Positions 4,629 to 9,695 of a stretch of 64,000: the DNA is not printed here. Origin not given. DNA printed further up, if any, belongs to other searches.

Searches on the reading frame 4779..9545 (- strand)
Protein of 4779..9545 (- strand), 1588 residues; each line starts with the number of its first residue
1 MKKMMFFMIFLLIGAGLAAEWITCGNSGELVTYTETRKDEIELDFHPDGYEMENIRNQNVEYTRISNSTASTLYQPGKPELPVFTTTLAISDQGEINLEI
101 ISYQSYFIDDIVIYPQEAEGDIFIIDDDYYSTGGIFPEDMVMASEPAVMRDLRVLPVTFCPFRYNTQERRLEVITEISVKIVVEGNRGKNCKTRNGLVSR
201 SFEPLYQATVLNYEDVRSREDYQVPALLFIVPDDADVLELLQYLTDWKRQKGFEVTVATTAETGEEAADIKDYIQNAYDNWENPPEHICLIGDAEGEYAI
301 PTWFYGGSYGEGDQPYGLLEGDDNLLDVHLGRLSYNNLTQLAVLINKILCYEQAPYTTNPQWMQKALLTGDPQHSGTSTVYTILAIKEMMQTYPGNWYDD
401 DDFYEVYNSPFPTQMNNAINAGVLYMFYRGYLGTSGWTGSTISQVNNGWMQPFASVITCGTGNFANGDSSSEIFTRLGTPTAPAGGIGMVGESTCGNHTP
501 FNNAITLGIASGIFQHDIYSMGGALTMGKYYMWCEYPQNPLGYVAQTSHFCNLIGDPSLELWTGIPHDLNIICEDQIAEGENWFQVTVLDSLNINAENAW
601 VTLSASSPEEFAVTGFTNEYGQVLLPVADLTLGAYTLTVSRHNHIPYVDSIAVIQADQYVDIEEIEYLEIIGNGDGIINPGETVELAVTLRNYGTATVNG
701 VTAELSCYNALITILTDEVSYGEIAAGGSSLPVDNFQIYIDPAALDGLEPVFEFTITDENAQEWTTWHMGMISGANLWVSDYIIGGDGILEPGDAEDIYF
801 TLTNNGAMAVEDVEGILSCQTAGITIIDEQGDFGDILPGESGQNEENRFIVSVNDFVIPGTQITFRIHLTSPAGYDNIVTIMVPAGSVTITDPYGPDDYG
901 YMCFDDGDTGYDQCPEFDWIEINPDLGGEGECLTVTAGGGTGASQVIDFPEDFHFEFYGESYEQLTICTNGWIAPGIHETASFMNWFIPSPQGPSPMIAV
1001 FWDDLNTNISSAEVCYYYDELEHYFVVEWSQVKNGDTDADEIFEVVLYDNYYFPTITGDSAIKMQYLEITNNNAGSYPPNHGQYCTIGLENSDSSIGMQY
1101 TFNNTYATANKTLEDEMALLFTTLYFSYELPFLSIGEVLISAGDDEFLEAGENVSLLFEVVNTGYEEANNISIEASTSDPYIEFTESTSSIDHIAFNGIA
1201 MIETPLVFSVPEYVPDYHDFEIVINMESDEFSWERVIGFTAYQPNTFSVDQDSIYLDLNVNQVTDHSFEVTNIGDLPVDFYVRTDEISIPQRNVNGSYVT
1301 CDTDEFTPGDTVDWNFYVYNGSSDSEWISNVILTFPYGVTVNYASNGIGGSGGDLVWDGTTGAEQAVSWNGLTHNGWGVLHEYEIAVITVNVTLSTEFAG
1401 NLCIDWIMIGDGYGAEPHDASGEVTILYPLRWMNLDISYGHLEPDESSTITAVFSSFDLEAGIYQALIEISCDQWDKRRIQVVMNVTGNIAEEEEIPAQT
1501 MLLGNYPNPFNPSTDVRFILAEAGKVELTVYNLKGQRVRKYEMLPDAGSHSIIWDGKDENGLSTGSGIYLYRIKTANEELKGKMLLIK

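Call 9: search_protein_families(library=pfam, proteins=[window:4779-9545:-], max_evalue=0.01)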
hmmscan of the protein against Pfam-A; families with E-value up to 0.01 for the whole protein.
window:4779-9545:- (1588 aa): 7 families
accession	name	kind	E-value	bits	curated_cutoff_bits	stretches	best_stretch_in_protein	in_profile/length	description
PF01364.23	Peptidase_C25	-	6.2e-54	184.1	23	1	235-561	7-374/374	Peptidase family C25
PF08126.16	Propeptide_C25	-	2.5e-24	86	22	1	41-216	22-200/205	Propeptide_C25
PF13860.13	FlgD_ig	-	3.6e-08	33.7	27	1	1521-1577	20-77/79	FlgD Ig-like domain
PF18962.6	Por_Secre_tail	-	0.00012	22.7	27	1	1506-1582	2-71/75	Secretion system C-terminal sorting domain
PF02369.22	Big_1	-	0.001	19.6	34.9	1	572-640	7-79/93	Bacterial Ig-like domain (group 1)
PF10633.15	NPCBM_assoc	-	0.0011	19.6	24.4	0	679-707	2-30/78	NPCBM-associated, NEW3 domain of alpha-galactosidase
PF23619.1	Ig_VWA7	-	0.0021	18.7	27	0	1138-1178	2-40/104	VWA7 Ig-like domain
